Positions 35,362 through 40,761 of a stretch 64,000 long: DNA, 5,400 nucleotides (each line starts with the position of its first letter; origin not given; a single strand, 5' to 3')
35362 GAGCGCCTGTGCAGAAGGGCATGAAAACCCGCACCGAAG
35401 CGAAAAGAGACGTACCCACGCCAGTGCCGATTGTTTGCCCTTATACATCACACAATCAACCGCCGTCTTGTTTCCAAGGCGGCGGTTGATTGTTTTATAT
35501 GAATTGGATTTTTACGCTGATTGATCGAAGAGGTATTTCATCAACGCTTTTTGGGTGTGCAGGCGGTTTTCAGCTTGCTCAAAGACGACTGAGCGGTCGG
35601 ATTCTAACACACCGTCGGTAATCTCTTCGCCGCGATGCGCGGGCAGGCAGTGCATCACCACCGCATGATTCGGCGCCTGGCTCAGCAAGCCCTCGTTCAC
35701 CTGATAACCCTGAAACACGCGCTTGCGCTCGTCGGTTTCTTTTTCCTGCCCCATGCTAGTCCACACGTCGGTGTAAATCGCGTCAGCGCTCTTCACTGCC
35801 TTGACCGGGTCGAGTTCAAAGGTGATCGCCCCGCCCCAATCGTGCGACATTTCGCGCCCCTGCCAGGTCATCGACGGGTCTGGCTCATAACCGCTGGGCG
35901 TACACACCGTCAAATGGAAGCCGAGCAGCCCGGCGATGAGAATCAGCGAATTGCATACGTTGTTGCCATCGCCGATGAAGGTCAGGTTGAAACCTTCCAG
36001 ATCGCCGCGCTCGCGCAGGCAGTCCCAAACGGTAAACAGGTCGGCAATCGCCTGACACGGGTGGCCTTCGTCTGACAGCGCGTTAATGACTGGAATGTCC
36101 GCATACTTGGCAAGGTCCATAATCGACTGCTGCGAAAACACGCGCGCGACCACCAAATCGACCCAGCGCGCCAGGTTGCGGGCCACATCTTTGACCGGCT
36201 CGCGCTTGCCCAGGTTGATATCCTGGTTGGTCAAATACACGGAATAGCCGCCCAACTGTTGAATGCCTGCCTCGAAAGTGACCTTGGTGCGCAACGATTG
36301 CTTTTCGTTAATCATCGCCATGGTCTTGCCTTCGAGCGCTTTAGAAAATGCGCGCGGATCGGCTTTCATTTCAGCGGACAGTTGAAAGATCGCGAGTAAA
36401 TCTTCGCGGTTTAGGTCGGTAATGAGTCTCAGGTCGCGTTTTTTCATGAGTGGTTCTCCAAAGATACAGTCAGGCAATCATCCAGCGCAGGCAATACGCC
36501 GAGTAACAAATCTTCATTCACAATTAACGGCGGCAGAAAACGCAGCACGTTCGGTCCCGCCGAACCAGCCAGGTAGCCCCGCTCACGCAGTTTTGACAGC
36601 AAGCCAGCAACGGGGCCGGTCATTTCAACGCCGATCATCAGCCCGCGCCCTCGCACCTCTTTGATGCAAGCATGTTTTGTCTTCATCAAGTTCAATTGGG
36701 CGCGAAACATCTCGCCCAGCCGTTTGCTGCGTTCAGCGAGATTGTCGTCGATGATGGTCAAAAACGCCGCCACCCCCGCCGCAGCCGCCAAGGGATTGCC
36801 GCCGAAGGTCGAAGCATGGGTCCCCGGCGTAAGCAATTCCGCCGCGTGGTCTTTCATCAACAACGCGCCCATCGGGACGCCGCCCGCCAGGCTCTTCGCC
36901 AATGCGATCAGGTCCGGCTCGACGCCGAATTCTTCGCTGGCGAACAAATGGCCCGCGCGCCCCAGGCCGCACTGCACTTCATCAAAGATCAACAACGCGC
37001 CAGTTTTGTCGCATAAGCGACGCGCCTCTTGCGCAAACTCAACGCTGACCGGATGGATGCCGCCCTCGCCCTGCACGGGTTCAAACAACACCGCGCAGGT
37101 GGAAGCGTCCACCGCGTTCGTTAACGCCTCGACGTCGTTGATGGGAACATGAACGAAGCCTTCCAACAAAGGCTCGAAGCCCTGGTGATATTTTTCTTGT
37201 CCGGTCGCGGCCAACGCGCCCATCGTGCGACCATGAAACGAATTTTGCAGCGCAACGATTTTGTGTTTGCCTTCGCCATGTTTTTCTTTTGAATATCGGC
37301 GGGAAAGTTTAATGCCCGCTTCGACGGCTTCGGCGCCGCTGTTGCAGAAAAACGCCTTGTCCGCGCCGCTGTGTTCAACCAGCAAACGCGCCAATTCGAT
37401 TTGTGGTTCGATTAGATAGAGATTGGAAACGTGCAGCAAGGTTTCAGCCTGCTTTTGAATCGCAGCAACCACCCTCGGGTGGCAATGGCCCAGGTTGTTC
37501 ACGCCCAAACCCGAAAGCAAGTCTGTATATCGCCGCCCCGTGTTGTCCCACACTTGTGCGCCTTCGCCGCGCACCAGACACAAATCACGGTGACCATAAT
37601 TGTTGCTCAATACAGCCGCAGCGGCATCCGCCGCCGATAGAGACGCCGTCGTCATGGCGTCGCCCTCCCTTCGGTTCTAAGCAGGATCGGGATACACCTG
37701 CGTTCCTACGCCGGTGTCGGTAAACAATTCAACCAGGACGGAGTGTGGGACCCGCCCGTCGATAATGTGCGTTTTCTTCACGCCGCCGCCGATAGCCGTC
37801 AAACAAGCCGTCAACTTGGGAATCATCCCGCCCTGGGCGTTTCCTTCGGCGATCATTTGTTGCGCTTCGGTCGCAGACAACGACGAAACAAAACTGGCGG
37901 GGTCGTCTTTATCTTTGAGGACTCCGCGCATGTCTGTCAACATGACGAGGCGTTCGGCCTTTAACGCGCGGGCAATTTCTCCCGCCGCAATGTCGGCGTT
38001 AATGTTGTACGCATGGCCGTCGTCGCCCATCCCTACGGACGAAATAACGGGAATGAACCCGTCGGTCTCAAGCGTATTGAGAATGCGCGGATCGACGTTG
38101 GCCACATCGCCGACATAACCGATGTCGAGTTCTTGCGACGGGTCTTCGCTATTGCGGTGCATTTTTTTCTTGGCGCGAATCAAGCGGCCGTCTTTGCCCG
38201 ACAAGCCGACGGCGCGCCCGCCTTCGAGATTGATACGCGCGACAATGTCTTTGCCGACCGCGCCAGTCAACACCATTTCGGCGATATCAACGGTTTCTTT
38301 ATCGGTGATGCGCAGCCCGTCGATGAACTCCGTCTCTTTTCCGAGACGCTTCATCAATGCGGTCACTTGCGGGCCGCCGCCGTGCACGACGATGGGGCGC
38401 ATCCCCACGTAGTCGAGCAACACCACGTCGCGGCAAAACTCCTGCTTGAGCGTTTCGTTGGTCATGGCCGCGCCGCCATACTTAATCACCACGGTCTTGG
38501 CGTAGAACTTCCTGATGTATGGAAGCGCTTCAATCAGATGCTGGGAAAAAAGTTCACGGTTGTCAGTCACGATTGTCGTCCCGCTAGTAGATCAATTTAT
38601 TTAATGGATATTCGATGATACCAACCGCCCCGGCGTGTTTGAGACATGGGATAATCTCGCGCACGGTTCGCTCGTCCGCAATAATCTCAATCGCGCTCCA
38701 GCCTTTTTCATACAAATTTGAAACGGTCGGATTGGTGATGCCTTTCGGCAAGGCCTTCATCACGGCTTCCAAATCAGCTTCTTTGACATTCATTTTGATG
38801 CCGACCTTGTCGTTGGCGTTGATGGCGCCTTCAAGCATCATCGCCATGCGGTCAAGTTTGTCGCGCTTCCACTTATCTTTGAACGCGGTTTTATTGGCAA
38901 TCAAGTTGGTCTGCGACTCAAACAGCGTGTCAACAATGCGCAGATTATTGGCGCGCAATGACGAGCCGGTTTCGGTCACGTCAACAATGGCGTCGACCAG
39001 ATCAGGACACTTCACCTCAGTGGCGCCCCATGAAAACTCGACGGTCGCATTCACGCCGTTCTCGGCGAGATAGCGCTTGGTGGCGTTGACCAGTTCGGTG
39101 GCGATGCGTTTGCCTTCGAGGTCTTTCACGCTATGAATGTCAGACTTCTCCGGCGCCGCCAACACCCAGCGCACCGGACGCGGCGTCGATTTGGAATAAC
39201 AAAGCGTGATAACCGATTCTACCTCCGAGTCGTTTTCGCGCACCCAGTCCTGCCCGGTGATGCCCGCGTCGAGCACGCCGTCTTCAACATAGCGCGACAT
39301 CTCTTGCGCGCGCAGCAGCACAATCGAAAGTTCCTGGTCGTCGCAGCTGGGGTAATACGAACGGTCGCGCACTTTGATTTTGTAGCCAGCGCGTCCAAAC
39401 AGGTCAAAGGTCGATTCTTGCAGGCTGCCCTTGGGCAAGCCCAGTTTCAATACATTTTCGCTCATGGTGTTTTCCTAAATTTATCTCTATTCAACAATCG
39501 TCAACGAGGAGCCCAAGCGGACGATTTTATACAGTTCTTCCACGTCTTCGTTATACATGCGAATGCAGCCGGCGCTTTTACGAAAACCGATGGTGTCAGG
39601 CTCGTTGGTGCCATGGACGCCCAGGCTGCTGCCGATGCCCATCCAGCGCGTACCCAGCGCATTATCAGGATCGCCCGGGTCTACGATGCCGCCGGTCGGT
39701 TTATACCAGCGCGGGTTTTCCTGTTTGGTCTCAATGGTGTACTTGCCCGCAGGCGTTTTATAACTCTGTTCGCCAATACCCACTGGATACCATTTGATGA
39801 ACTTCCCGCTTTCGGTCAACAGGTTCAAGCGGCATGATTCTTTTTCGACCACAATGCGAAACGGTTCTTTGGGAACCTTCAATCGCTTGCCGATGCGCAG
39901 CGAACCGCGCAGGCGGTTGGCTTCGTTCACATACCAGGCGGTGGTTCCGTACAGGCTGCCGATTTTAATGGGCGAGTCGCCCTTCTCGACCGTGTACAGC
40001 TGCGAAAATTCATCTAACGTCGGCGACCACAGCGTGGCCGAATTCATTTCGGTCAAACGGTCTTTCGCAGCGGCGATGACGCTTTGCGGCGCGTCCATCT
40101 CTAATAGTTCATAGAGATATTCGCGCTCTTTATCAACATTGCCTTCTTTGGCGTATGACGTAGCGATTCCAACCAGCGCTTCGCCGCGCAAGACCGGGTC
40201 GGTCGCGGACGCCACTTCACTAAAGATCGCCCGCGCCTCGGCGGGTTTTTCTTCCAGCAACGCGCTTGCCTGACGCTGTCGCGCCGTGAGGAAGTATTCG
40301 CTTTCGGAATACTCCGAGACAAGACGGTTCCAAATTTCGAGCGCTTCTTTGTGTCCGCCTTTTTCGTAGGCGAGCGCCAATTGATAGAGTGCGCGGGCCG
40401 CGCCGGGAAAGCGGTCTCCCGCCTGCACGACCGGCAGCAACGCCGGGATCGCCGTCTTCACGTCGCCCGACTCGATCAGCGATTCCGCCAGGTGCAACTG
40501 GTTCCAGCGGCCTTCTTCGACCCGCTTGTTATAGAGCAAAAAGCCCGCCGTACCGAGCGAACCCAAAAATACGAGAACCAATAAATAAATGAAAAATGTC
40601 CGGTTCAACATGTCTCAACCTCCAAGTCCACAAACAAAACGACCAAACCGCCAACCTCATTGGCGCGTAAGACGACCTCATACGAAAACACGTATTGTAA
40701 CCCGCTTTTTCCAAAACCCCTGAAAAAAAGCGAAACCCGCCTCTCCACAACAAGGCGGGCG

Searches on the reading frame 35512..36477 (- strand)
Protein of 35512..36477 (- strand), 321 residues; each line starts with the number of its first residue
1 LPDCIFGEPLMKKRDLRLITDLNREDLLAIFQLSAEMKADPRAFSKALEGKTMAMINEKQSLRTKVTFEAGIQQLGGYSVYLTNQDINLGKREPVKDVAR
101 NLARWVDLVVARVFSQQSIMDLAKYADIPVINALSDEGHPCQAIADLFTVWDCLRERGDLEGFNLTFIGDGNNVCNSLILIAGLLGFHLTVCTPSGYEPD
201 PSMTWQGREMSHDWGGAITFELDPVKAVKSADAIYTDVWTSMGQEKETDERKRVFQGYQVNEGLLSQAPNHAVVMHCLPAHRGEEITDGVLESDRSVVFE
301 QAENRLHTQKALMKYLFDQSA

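Call 107: search_protein_families(library=pfam, proteins=[window:35512-36477:-], max_evalue=0.0001)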
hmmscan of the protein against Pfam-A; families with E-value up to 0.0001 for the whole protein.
window:35512-36477:- (321 aa): 2 families
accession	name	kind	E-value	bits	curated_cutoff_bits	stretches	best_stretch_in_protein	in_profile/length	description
PF00185.30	OTCace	-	4.2e-56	189.8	29.4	1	162-315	2-156/157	Aspartate/ornithine carbamoyltransferase, Asp/Orn binding domain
PF02729.26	OTCace_N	-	2.9e-41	141.4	29.9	1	14-151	1-147/148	Aspartate/ornithine carbamoyltransferase, carbamoyl-P binding domain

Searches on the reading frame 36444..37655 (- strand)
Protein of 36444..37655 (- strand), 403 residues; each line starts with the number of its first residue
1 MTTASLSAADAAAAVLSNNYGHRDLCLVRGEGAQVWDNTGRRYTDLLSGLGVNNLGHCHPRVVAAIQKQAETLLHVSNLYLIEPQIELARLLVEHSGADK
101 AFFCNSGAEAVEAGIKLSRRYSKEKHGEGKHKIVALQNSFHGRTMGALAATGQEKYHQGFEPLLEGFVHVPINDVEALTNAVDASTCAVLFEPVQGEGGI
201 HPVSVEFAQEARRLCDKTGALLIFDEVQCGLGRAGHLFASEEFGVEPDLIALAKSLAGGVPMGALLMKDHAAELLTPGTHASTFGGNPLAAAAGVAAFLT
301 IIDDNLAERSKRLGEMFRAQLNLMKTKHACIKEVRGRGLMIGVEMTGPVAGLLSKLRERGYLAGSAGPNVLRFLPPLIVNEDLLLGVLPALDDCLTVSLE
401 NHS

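Call 8: search_protein_families(library=pfam, proteins=[window:36444-37655:-], max_evalue=0.001)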
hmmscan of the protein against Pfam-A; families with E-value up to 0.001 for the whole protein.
window:36444-37655:- (403 aa): 1 family
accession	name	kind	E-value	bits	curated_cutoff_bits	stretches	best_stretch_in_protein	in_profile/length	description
PF00202.27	Aminotran_3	-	2.5e-121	405.6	30.5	1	18-394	4-402/403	Aminotransferase class-III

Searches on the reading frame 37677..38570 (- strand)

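Call 8: search_protein_families(library=pfam, proteins=[window:37677-38570:-], max_evalue=0.001)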
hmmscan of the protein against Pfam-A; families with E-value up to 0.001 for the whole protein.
window:37677-38570:- (297 aa): 1 family
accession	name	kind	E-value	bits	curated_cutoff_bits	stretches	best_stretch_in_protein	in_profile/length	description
PF00696.33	AA_kinase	-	5.2e-48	164.2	24.9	1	25-271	1-234/234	Amino acid kinase family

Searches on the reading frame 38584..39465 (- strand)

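Call 8: search_protein_families(library=pfam, proteins=[window:38584-39465:-], max_evalue=0.001)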
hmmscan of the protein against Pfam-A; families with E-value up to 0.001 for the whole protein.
window:38584-39465:- (293 aa): 2 families
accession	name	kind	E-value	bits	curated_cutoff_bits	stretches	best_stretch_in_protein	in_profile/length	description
PF01634.23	HisG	-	2.9e-46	157.7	25.5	1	52-212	1-157/158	ATP phosphoribosyltransferase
PF08029.16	HisG_C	-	9e-21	74.2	23.5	1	217-290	1-73/73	HisG, C-terminal domain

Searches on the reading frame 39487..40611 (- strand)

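Call 8: search_protein_families(library=pfam, proteins=[window:39487-40611:-], max_evalue=0.001)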
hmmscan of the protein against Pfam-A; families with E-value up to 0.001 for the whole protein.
window:39487-40611:- (374 aa): 7 families
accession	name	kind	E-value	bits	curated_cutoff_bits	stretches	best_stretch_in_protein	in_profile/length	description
PF03734.19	YkuD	-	3.6e-23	83.2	23.4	1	251-370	2-144/146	L,D-transpeptidase catalytic domain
PF13174.12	TPR_6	-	1.9e-11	44.3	26.3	1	74-104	2-33/33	Tetratricopeptide repeat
PF13432.12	TPR_16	-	6.6e-07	30.1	32.7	0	41-97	3-57/65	Tetratricopeptide repeat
PF01476.26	LysM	-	7.7e-06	26.2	20.9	1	206-247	1-43/43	LysM domain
PF13428.12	TPR_14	-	0.00015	22.5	23.5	0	37-79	3-42/44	Tetratricopeptide repeat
PF13424.12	TPR_12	-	0.00037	21.1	30.1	0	39-93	7-67/77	Tetratricopeptide repeat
PF13181.12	TPR_8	-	0.00045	20.6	25.7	0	144-174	2-32/34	Tetratricopeptide repeat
